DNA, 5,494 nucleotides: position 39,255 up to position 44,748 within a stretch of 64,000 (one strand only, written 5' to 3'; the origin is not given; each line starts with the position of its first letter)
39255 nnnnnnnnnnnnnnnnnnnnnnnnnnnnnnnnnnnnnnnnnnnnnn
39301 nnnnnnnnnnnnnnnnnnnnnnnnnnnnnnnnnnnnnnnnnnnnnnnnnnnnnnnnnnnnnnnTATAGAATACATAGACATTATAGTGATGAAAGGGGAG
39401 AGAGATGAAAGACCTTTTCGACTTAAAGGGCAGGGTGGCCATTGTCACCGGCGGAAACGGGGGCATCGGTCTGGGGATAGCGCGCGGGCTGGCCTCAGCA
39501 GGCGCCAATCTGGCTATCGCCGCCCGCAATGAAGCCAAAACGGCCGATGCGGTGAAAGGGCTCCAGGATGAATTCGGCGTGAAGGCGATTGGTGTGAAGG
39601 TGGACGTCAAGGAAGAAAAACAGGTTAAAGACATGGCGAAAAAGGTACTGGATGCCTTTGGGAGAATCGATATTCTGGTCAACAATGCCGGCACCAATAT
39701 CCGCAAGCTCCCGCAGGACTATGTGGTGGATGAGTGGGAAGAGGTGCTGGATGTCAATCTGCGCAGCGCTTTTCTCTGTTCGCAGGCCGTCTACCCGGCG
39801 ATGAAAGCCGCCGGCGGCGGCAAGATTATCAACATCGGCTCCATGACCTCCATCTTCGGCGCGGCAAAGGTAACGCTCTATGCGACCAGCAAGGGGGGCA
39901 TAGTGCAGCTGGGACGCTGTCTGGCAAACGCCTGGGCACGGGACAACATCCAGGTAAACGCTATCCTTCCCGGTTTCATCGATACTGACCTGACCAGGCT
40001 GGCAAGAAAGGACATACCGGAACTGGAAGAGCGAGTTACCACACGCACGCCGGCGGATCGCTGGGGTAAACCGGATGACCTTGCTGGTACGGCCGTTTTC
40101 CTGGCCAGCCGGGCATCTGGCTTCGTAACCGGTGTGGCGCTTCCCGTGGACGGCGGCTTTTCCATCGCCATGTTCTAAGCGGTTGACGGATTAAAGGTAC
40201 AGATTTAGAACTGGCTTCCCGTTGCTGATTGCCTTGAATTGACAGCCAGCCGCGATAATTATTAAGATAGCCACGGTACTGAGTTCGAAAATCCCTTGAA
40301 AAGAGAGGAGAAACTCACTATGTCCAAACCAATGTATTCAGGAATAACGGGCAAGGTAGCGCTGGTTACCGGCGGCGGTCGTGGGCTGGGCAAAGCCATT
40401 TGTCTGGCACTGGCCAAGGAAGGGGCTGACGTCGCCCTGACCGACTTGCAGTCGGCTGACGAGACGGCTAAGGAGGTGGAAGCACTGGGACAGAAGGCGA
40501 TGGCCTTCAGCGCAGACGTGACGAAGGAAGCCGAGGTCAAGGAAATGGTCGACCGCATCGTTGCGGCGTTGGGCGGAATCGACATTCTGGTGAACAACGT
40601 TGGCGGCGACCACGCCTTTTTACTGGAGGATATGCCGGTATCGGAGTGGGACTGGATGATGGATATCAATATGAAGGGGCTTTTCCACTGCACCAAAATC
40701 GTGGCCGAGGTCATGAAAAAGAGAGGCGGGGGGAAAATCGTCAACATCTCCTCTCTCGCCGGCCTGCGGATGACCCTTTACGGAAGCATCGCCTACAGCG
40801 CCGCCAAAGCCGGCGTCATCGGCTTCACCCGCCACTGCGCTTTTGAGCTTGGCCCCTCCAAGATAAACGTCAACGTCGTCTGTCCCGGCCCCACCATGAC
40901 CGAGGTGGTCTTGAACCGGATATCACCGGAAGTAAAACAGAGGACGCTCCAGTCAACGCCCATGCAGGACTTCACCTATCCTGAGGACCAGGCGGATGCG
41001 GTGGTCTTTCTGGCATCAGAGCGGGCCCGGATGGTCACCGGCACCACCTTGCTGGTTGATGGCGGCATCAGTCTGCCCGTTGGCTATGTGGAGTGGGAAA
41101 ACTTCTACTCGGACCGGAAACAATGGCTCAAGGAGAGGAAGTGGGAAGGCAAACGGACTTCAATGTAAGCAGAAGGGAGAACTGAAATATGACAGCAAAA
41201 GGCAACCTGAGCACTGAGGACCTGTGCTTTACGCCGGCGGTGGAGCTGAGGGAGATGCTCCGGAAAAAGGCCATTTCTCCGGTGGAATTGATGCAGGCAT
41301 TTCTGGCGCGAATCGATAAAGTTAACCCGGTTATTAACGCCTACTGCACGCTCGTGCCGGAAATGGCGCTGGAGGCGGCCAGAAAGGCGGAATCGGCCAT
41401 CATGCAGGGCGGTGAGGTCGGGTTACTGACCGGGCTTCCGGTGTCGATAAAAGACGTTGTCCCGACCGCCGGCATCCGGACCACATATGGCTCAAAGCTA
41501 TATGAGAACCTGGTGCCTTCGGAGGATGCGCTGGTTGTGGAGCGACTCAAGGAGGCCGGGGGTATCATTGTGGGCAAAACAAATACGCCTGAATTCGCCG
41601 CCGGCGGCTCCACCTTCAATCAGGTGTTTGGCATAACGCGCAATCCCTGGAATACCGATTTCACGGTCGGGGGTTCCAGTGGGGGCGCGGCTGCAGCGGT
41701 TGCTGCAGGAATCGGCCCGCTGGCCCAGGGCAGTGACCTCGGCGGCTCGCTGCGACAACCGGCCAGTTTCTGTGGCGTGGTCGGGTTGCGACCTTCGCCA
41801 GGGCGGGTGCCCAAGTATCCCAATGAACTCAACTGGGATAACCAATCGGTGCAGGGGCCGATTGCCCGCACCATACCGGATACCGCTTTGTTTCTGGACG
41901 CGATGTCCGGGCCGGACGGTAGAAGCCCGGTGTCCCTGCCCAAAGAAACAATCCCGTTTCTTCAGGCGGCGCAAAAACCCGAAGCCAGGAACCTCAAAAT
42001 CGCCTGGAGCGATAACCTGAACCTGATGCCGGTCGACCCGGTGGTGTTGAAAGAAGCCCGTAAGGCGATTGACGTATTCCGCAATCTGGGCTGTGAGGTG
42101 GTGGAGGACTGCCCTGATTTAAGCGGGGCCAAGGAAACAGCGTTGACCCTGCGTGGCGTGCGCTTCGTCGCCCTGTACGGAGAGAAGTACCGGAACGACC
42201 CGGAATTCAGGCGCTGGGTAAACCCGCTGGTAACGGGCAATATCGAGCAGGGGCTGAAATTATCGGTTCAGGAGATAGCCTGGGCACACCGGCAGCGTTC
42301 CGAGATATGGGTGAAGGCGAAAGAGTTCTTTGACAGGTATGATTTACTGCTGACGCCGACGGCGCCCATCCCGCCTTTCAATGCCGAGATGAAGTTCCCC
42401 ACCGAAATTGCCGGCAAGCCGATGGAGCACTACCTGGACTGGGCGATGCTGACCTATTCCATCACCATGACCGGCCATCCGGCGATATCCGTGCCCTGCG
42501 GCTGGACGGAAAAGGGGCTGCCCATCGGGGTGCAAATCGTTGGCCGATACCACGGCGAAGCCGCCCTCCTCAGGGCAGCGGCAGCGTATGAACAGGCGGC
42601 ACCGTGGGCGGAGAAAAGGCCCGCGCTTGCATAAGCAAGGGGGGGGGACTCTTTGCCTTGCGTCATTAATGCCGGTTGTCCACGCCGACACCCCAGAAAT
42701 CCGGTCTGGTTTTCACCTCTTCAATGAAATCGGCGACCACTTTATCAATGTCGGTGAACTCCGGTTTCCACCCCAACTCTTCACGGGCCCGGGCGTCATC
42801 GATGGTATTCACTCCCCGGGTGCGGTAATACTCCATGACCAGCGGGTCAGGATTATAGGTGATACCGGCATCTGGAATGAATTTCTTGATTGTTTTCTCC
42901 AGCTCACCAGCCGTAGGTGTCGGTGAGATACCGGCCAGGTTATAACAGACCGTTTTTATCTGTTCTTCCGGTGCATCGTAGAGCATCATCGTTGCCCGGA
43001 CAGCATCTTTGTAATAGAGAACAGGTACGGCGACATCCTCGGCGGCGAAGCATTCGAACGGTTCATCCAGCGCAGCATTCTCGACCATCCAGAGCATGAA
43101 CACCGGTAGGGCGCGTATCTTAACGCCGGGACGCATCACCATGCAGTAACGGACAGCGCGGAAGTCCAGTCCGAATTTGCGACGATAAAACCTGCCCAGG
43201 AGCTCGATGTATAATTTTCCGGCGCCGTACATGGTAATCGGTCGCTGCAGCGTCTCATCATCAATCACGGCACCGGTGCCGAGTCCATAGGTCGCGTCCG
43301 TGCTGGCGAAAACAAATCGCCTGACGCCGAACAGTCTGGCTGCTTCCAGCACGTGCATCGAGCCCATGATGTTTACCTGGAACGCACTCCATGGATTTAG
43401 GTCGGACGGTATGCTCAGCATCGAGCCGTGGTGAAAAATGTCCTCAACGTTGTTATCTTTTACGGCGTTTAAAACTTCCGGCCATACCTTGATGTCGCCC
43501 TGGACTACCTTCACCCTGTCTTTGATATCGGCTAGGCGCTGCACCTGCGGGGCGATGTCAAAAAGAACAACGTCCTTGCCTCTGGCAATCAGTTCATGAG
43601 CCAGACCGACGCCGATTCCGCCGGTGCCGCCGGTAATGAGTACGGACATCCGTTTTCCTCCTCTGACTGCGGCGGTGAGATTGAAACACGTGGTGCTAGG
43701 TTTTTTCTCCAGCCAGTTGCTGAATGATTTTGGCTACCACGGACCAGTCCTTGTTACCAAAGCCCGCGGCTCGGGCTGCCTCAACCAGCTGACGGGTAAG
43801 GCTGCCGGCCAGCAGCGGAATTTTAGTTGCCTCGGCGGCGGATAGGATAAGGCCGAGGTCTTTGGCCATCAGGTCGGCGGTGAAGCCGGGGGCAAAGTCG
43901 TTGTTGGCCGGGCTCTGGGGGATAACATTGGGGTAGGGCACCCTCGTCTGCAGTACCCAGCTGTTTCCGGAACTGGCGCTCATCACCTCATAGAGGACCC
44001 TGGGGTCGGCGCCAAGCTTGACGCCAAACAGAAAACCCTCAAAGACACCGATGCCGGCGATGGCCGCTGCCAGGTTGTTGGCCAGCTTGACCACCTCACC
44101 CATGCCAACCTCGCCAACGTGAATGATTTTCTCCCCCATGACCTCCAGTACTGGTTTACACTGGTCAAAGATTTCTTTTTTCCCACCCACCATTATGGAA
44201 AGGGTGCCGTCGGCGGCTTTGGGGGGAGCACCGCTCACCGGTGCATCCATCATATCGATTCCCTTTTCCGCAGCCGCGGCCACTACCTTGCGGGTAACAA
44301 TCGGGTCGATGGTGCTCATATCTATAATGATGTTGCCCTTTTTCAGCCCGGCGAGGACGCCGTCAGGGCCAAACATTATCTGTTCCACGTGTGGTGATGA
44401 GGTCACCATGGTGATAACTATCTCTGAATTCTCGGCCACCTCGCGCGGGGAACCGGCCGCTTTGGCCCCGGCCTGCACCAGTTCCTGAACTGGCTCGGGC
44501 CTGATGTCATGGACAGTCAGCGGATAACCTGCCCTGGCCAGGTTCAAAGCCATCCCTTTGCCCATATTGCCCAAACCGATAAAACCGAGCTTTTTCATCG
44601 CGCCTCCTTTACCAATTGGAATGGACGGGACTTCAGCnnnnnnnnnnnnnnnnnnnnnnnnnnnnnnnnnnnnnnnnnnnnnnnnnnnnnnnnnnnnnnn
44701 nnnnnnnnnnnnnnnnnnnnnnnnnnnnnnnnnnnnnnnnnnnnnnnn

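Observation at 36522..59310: ~23-kb oxidoreductase-dense catabolic island with no kinase and no dedicated regulator visible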

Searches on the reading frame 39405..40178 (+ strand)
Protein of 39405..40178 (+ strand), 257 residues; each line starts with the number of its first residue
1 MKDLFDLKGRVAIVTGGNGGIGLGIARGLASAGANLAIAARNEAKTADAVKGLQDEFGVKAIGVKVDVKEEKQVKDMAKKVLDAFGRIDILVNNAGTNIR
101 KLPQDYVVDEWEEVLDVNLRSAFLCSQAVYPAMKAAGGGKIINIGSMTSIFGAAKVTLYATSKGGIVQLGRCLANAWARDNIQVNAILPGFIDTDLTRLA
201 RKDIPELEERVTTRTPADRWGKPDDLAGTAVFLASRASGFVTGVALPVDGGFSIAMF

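Call 3: search_protein_families(library=pfam, proteins=[window:39405-40178:+])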
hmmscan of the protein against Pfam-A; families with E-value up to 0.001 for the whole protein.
window:39405-40178:+ (257 aa): 3 families
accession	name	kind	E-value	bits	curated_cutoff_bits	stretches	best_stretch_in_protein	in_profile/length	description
PF13561.12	adh_short_C2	-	2.1e-63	214.5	27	1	19-253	6-236/236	Enoyl-(Acyl carrier protein) reductase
PF00106.31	adh_short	-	2e-57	194.2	26.6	1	10-203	1-193/195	short chain dehydrogenase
PF08659.16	KR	-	4.4e-13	50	22.6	1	13-161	4-151/180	KR domain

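Call 6: search_protein_families(library=ncbifam, proteins=[window:39405-40178:+], max_evalue=1e-10)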
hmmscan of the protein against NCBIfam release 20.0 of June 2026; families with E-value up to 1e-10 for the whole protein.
window:39405-40178:+ (257 aa): 217 families (the best 25 are shown)
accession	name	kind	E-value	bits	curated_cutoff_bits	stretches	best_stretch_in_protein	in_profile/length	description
NF005390.0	PRK06935.1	equivalog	4.4e-74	249.1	369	1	2-252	8-255/258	2-dehydro-3-deoxy-D-gluconate 5-dehydrogenase KduD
NF006070.0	PRK08213.1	subfamily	8e-72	241.9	279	1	2-254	5-258/259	gluconate 5-dehydrogenase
NF005559.1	PRK07231.1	subfamily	5.6e-71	238.9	215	1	7-253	2-248/249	glucose 1-dehydrogenase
NF005488.0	PRK07097.1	equivalog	6.6e-71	238.5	369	1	2-252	3-257/266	gluconate 5-dehydrogenase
TIGR01832.1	kduD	equivalog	7.9e-70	235.2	338.85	1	5-252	1-245/248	2-dehydro-3-deoxy-D-gluconate 5-dehydrogenase KduD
NF004791.0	PRK06138.1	equivalog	1.2e-66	224.6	312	1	6-254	2-251/252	SDR family oxidoreductase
NF005983.0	PRK08085.1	equivalog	1.3e-64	218.3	408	1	1-255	1-253/254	gluconate 5-dehydrogenase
NF005711.0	PRK07523.1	subfamily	4.2e-64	216.6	413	1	2-254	3-253/255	SDR family oxidoreductase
NF006693.0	PRK09242.1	equivalog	2.2e-63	213.8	328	1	3-255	4-256/258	SDR family oxidoreductase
TIGR01830.1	3oxo_ACP_reduc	equivalog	2.8e-62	210.6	297.75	1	12-252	1-238/239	3-oxoacyl-[acyl-carrier-protein] reductase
NF006528.0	PRK08993.1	subfamily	2.8e-61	207.1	430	1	3-252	4-250/253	2-dehydro-3-deoxy-D-gluconate 5-dehydrogenase KduD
NF005309.0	PRK06841.1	subfamily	4.9e-61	206.5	286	1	3-254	9-254/255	GolD/DthD family dehydrogenase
NF004778.0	PRK06124.1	equivalog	2.9e-60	203.8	303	1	3-255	5-255/256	SDR family oxidoreductase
NF009093.0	PRK12429.1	subfamily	3.7e-60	203.4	258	1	7-253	3-257/259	3-hydroxybutyrate dehydrogenase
NF052558.1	MBtsdlDhBudC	equivalog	1.1e-59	202.1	270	1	8-253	2-242/250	meso-2,3-butanediol dehydrogenase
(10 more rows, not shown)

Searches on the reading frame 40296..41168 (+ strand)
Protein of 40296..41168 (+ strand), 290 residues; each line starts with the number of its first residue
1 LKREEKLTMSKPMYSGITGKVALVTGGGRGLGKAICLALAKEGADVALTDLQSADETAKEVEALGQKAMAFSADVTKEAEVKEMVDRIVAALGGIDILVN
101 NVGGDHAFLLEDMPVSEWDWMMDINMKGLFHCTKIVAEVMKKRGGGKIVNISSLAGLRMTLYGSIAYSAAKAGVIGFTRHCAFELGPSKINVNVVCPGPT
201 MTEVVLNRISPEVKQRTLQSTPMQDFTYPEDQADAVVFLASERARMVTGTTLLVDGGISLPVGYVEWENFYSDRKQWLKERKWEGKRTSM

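Call 3: search_protein_families(library=pfam, proteins=[window:40296-41168:+])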
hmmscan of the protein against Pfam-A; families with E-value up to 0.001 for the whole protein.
window:40296-41168:+ (290 aa): 6 families
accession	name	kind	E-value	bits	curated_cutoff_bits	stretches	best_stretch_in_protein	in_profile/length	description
PF13561.12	adh_short_C2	-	2.3e-62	211.1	27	1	29-258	6-235/236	Enoyl-(Acyl carrier protein) reductase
PF00106.31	adh_short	-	1.4e-60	204.6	26.6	1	20-205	1-187/195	short chain dehydrogenase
PF08659.16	KR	-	1.4e-10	41.9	22.6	1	22-179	3-161/180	KR domain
PF01370.27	Epimerase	-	7.4e-06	26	20.9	1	22-248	1-233/240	NAD dependent epimerase/dehydratase family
PF23441.1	SDR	-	9.2e-05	22.4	27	1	43-260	44-257/258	SDR-like rossmann domain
PF01073.25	3Beta_HSD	-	0.0003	20.3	22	1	23-88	1-67/280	3-beta hydroxysteroid dehydrogenase/isomerase family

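Call 6: search_protein_families(library=ncbifam, proteins=[window:40296-41168:+], max_evalue=1e-10)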
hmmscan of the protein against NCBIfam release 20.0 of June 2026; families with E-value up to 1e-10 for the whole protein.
window:40296-41168:+ (290 aa): 211 families (the best 25 are shown)
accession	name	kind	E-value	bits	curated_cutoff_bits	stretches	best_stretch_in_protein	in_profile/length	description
NF005559.1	PRK07231.1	subfamily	5.6e-68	229.1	215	1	17-259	2-248/249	glucose 1-dehydrogenase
NF004198.0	PRK05653.1-3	equivalog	2.7e-66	223.5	296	1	17-259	5-247/248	3-oxoacyl-ACP reductase FabG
NF009466.0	PRK12826.1-2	subfamily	1.4e-65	221.2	222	1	20-259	4-245/248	3-oxoacyl-ACP reductase FabG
NF006070.0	PRK08213.1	subfamily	9.9e-64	215.3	279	1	17-259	10-257/259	gluconate 5-dehydrogenase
TIGR01830.1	3oxo_ACP_reduc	equivalog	5.6e-63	212.8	297.75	1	22-258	1-238/239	3-oxoacyl-[acyl-carrier-protein] reductase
NF009093.0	PRK12429.1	subfamily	2e-60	204.3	258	1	17-257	3-255/259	3-hydroxybutyrate dehydrogenase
TIGR01829.1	AcAcCoA_reduct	subfamily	8.5e-60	202.4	302.1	1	20-258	1-240/242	acetoacetyl-CoA reductase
NF009464.0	PRK12824.1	subfamily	1.2e-59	201.9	269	1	20-259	3-243/245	3-oxoacyl-ACP reductase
NF005309.0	PRK06841.1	subfamily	4.3e-59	200.1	286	1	17-259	13-253/255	GolD/DthD family dehydrogenase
TIGR03971.1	SDR_subfam_1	subfamily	5.5e-59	199.7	300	1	18-259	2-269/271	mycofactocin-coupled SDR family oxidoreductase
NF004818.0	PRK06172.1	equivalog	6.9e-59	199.2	336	1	15-258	3-250/253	SDR family oxidoreductase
NF005975.0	PRK08063.1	equivalog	1.9e-58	197.7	328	1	18-260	3-248/250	enoyl-[acyl-carrier-protein] reductase FabL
NF005853.0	PRK07774.1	equivalog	8.9e-58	195.6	303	1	17-258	4-246/250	SDR family oxidoreductase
NF004791.0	PRK06138.1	equivalog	1e-57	195.3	312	1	17-259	3-250/252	SDR family oxidoreductase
TIGR01963.1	PHB_DH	subfamily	1.1e-57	195.2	307.05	1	20-257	2-251/255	3-hydroxybutyrate dehydrogenase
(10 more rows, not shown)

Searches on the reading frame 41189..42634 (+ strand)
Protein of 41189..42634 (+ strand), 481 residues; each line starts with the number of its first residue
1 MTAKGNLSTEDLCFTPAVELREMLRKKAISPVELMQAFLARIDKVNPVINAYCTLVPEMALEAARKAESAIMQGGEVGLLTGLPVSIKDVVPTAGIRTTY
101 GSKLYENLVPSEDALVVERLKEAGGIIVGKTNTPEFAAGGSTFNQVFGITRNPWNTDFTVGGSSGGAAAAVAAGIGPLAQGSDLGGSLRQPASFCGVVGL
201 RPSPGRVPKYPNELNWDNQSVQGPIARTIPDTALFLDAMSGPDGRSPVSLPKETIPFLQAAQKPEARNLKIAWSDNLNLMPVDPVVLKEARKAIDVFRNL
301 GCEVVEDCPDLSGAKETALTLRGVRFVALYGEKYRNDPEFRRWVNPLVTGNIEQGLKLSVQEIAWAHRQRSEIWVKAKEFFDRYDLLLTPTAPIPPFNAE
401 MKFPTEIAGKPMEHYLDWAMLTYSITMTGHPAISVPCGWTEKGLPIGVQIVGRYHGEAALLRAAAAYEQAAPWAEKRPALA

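Call 3: search_protein_families(library=pfam, proteins=[window:41189-42634:+])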
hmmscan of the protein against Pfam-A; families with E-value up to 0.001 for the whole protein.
window:41189-42634:+ (481 aa): 1 family
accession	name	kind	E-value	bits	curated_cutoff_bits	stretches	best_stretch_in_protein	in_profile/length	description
PF01425.27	Amidase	-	2.6e-112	376.6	27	1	33-461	1-445/445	Amidase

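Call 6: search_protein_families(library=ncbifam, proteins=[window:41189-42634:+], max_evalue=1e-10)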
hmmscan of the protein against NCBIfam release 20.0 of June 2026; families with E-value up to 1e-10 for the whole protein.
window:41189-42634:+ (481 aa): 26 families (the best 25 are shown)
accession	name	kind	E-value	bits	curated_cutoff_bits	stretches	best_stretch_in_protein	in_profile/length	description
NF005686.0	PRK07486.1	subfamily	4.1e-137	457.8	465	1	7-479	6-481/486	amidase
NF004815.0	PRK06169.1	equivalog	8.2e-129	430.2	506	1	15-479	10-467/471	amidase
NF005450.0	PRK07042.1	equivalog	1.5e-103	346.8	458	1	16-479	8-460/464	amidase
NF005687.0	PRK07487.1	subfamily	9.9e-103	344.4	428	1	15-471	8-456/468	amidase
NF004816.0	PRK06170.1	equivalog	6.7e-91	305.4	503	1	9-471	6-482/493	amidase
NF009119.0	PRK12470.1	equivalog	9.4e-88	295.2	498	1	9-479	3-460/462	amidase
TIGR00132.1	gatA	equivalog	2.5e-86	290.3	481.1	2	20-306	1-283/466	Asp-tRNA(Asn)/Glu-tRNA(Gln) amidotransferase subunit GatA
NF004717.0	PRK06061.1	equivalog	1.9e-85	287.4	498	1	19-479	21-475/483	amidase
NF006631.0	PRK09201.1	equivalog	1.3e-75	255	461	1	15-471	7-455/466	AtzE family amidohydrolase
TIGR02715.1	amido_AtzE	subfamily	5.8e-74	249.7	425.75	1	18-469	3-446/452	AtzE family amidohydrolase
NF005899.0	PRK07869.1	equivalog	1.6e-69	234.9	418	1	15-475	15-466/471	amidase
NF005688.0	PRK07488.1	equivalog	6.9e-69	233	532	1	11-470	7-465/474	indoleacetamide hydrolase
NF005565.0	PRK07235.1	subfamily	5.7e-65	219.9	545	2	71-306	79-315/506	amidase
NF006043.0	PRK08186.1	subfamily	3.7e-54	184.2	487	1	19-474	11-451/600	allophanate hydrolase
NF006006.0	PRK08137.1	equivalog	2.6e-53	181.6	534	1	32-306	54-333/529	amidase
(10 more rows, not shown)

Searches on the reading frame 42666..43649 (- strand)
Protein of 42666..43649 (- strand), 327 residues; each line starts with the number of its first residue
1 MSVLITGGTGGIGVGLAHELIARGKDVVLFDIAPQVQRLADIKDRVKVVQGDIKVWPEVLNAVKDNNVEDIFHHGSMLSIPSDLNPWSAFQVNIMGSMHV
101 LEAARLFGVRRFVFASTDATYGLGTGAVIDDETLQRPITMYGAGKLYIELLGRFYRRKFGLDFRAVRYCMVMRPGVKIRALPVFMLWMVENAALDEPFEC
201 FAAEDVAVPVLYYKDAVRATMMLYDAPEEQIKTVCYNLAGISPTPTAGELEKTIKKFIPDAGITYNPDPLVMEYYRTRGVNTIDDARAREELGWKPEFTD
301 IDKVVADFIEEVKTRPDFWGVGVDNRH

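Call 3: search_protein_families(library=pfam, proteins=[window:42666-43649:-])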
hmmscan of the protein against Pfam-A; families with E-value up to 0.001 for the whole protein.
window:42666-43649:- (327 aa): 8 families
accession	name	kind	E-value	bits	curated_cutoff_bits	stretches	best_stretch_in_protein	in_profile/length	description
PF01370.27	Epimerase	-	2.6e-32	112.6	20.9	1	3-238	1-239/240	NAD dependent epimerase/dehydratase family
PF16363.11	GDP_Man_Dehyd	-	5.2e-27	95.6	27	1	4-305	1-329/332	GDP-mannose 4,6 dehydratase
PF02719.21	Polysacc_synt_2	-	1.7e-14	54.1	20.2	1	3-172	1-172/293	Polysaccharide biosynthesis protein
PF01073.25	3Beta_HSD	-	1.9e-12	47.2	22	1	4-135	1-137/280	3-beta hydroxysteroid dehydrogenase/isomerase family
PF04321.23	RmlD_sub_bind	-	6.6e-07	29.1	27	1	1-149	1-133/287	RmlD substrate binding domain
PF00106.31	adh_short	-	1.9e-06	27.9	26.6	1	3-64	3-69/195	short chain dehydrogenase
PF13460.12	NAD_binding_10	-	4.3e-06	27.2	27.2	1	7-120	1-101/184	NAD(P)H-binding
PF07993.18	NAD_binding_4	-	1.9e-05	24.4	20.1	0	41-129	58-148/258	Male sterility protein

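Call 6: search_protein_families(library=ncbifam, proteins=[window:42666-43649:-], max_evalue=1e-10)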
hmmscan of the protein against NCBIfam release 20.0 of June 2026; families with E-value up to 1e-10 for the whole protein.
window:42666-43649:- (327 aa): 11 families
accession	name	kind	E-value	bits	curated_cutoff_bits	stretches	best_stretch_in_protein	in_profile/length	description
NF043036.1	ErythonDh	equivalog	1e-26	93.9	325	1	1-311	1-319/321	D-erythronate dehydrogenase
TIGR01179.1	galE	equivalog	7.6e-24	84.1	262.3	1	3-169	2-174/332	UDP-glucose 4-epimerase GalE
TIGR04180.1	EDH_00030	hypoth_equivalog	1.5e-18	66.9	475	1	3-180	1-184/297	NAD-dependent 4,6-dehydratase LegB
TIGR01181.1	dTDP_gluc_dehyt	equivalog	1.5e-15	57.1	365.1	1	3-307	2-306/321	dTDP-glucose 4,6-dehydratase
TIGR02197.1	heptose_epim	equivalog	3e-14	52.9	274.6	1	3-311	1-312/316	ADP-glyceromanno-heptose 6-epimerase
NF042422.1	oxyalk_red_OleD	equivalog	1.2e-12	47.9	580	1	1-121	1-114/329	2-alkyl-3-oxoalkanoate reductase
TIGR03466.1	HpnA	hypoth_equivalog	5.5e-12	45.2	367.65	1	1-136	1-133/327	hopanoid-associated sugar epimerase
NF041293.1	G6PDh_Azf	equivalog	7.1e-12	45.3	400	0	2-168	4-179/252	NAD-dependent glucose-6-phosphate dehydrogenase Azf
NF007956.0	PRK10675.1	subfamily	8e-12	44.9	394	0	1-150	1-158/338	UDP-glucose 4-epimerase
NF011728.1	PRK15181.1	equivalog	1.1e-11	44.4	760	1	4-172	19-196/348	Vi polysaccharide biosynthesis UDP-N-acetylglucosaminuronic acid C-4 epimerase TviC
NF052578.1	StrlDmthSdmBMthl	equivalog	4.8e-11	43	600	0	1-123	1-119/328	sterol demethylase protein SdmB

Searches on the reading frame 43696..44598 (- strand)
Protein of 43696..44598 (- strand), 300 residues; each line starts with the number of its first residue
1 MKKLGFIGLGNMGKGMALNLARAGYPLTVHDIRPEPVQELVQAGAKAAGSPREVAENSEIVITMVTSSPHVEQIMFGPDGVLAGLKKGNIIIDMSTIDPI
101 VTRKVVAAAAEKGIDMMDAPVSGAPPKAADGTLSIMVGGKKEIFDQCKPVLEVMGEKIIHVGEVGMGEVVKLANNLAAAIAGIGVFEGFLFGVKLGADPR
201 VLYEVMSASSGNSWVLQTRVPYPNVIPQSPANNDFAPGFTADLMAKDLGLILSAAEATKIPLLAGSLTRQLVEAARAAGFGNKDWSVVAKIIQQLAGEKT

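Call 3: search_protein_families(library=pfam, proteins=[window:43696-44598:-])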
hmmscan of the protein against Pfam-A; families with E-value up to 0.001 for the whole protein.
window:43696-44598:- (300 aa): 7 families
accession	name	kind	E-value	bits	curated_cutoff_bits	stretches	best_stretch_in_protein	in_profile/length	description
PF03446.21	NAD_binding_2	-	6e-56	189.3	21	1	3-162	1-161/161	NAD binding domain of 6-phosphogluconate dehydrogenase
PF14833.11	NAD_binding_11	-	9.5e-31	107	30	1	165-291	1-121/122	NAD-binding of NADP-dependent 3-hydroxyisobutyrate dehydrogenase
PF03807.23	F420_oxidored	-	7.6e-09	36.5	21.6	1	3-94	1-91/94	NADP oxidoreductase coenzyme F420-dependent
PF02826.25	2-Hacid_dh_C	-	1.3e-08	34.9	25.1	1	2-115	37-147/178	D-isomer specific 2-hydroxyacid dehydrogenase, NAD binding domain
PF02737.24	3HCDH_N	-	6.1e-05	23.4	22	1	4-46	2-44/180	3-hydroxyacyl-CoA dehydrogenase, NAD binding domain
PF02558.23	ApbA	-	0.00045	20.3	22.2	1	6-106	3-95/150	Ketopantoate reductase PanE/ApbA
PF03435.24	Sacchrp_dh_NADP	-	0.00071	20.3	25.1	0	6-121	3-100/129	Saccharopine dehydrogenase NADP binding domain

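Call 6: search_protein_families(library=ncbifam, proteins=[window:43696-44598:-], max_evalue=1e-10)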
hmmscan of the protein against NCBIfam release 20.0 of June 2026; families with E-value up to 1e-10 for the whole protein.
window:43696-44598:- (300 aa): 10 families
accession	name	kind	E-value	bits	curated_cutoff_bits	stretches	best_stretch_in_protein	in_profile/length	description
TIGR01692.1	HIBADH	equivalog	1e-94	317.2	291.6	1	6-291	1-286/288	3-hydroxyisobutyrate dehydrogenase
TIGR01505.1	tartro_sem_red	equivalog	1.3e-83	280.6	340.75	1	3-299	1-290/291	2-hydroxy-3-oxopropionate reductase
NF008592.0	PRK11559.1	equivalog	4.3e-83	279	397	1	2-297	3-291/296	2-hydroxy-3-oxopropionate reductase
NF012005.0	PRK15461.1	equivalog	6.5e-66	222.5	348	1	1-297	1-291/298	sulfolactaldehyde 3-reductase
NF043037.1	ThreonDh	equivalog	3.8e-65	220.3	350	1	3-293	4-288/297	L-threonate dehydrogenase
NF011633.0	PRK15059.1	equivalog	3e-57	194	451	1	3-297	2-288/292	2-hydroxy-3-oxopropionate reductase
NF007161.0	PRK09599.1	subfamily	8.1e-21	74.5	271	1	3-175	2-177/302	NADP-dependent phosphogluconate dehydrogenase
NF006765.0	PRK09287.1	equivalog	2.6e-15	56.2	413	1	2-175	4-187/476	NADP-dependent phosphogluconate dehydrogenase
TIGR00872.1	gnd_rel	equivalog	4.5e-15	55.7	297.2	1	2-175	2-175/299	phosphogluconate dehydrogenase (NAD(+)-dependent, decarboxylating)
TIGR00873.1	gnd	equivalog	2.8e-13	49.5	426.7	1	4-175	2-183/467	decarboxylating NADP(+)-dependent phosphogluconate dehydrogenase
